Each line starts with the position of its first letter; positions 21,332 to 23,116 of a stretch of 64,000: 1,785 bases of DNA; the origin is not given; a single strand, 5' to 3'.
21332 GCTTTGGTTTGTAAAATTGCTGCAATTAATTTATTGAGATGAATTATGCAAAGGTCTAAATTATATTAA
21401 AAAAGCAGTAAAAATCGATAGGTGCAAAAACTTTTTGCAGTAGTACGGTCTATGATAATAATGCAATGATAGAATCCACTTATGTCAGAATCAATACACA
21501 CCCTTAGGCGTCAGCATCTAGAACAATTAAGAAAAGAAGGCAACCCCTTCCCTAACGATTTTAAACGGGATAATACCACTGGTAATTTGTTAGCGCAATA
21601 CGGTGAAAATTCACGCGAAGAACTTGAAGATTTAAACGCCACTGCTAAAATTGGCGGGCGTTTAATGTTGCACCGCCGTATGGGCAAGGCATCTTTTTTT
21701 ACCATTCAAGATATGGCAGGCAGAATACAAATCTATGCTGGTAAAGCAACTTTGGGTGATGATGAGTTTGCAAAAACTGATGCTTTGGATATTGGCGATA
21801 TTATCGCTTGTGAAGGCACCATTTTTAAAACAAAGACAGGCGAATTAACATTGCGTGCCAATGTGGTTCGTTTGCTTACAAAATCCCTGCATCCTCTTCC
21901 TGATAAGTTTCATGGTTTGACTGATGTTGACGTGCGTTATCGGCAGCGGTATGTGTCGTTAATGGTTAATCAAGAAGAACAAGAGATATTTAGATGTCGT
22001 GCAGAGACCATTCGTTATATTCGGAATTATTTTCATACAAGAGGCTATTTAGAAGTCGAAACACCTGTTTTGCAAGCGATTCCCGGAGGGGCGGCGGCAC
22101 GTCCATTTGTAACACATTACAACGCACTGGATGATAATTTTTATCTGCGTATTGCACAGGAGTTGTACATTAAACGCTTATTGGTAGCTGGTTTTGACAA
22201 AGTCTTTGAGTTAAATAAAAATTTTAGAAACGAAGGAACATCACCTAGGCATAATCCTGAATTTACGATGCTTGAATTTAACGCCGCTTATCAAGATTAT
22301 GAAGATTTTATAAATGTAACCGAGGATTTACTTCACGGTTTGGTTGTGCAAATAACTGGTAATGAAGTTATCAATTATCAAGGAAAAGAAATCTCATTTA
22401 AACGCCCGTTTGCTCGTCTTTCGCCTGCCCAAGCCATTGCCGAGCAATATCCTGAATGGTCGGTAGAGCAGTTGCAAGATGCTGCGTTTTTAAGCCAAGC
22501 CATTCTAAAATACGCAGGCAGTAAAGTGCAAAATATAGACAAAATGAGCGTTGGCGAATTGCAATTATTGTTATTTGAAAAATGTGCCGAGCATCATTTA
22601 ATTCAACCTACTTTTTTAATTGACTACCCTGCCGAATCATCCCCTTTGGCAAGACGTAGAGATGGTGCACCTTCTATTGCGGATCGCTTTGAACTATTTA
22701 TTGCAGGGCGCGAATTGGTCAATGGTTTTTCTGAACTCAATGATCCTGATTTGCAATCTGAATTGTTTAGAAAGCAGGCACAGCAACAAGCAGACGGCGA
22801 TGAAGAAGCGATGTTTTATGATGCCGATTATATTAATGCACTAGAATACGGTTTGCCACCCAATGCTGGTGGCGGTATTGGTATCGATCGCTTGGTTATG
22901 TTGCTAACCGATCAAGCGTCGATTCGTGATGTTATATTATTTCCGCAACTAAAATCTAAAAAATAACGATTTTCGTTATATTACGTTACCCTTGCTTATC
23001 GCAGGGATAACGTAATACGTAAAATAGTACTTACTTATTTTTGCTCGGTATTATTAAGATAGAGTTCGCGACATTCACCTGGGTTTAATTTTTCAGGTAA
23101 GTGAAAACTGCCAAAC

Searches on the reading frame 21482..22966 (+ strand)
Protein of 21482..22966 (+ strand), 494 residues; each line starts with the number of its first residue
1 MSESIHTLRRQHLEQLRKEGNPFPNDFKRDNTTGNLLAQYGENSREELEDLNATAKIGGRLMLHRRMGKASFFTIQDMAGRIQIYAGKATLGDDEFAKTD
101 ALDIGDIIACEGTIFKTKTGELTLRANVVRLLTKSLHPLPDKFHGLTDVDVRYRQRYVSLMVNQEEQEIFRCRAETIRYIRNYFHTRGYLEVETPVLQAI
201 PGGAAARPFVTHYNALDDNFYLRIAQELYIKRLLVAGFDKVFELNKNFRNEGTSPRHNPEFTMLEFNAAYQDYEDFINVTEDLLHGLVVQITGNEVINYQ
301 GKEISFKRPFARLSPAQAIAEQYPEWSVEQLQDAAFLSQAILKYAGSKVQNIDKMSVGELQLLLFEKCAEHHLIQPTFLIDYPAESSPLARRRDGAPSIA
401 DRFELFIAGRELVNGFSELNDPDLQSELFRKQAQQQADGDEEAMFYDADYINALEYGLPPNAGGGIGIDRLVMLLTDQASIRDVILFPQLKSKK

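Call 51: find_homologous_proteins(query=window:21482-22966:+, max_evalue=1e-50)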
Query window:21482-22966:+ (494 aa): 8000 proteins with E <= 1e-50 among 8000 candidates; the best 120 are listed.
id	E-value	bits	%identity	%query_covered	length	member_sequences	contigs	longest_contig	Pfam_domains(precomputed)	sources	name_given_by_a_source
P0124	0.0e+0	1117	100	100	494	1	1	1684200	PF01336.32,PF00152.26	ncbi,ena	-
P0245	2.3e-263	892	80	100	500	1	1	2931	PF01336.32,PF00152.26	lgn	-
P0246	1.9e-221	754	67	100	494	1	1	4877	PF01336.32,PF00152.26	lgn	-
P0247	5.4e-215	733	65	99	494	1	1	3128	PF01336.32,PF00152.26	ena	-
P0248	5.2e-212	723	65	99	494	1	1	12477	PF01336.32,PF00152.26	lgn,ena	-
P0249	6.4e-212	723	65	100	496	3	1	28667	PF01336.32,PF00152.26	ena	-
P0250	1.2e-210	718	64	100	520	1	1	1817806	PF01336.32,PF00152.26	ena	-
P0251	1.5e-208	711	65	100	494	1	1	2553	PF01336.32,PF00152.26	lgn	-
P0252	2.3e-208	711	63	100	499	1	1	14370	PF01336.32,PF00152.26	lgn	-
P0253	3.6e-207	707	64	100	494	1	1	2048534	PF01336.32,PF00152.26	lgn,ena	-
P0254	8.0e-206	702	63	100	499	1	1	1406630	PF01336.32,PF00152.26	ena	-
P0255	2.3e-204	698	63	100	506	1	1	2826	PF01336.32,PF00152.26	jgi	-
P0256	4.3e-202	690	62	100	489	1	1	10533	PF01336.32,PF00152.26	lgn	-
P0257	1.0e-201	689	62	99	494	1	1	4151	PF01336.32,PF00152.26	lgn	-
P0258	1.5e-201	688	62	98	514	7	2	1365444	PF01336.32,PF00152.26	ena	-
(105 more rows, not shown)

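Call 52: find_encoding_contigs(protein=P0245, flank=10000, max_places=2)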
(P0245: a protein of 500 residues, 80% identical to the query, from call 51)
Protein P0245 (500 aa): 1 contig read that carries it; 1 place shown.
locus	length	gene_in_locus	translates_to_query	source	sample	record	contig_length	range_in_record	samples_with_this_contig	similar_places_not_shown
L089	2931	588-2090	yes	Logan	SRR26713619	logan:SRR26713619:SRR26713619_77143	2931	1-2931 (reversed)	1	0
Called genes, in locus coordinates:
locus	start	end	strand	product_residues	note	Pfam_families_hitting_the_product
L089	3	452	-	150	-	?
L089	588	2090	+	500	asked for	PF01336:tRNA_anti-codon, PF00152:tRNA-synt_2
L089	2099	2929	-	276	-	?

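Call 53: find_encoding_contigs(protein=P0246, flank=10000, max_places=2)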
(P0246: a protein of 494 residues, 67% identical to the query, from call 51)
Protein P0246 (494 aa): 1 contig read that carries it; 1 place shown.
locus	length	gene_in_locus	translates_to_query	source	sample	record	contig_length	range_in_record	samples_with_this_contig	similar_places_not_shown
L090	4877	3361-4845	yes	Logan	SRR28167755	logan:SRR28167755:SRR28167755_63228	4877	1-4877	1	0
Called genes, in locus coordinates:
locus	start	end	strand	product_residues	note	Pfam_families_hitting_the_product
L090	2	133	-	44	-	?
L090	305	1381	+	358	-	PF03480:DctP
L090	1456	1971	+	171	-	PF04290:DctQ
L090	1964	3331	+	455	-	PF06808:DctM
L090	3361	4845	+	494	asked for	PF01336:tRNA_anti-codon, PF00152:tRNA-synt_2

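Call 54: find_encoding_contigs(protein=P0250, flank=10000, max_places=2)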
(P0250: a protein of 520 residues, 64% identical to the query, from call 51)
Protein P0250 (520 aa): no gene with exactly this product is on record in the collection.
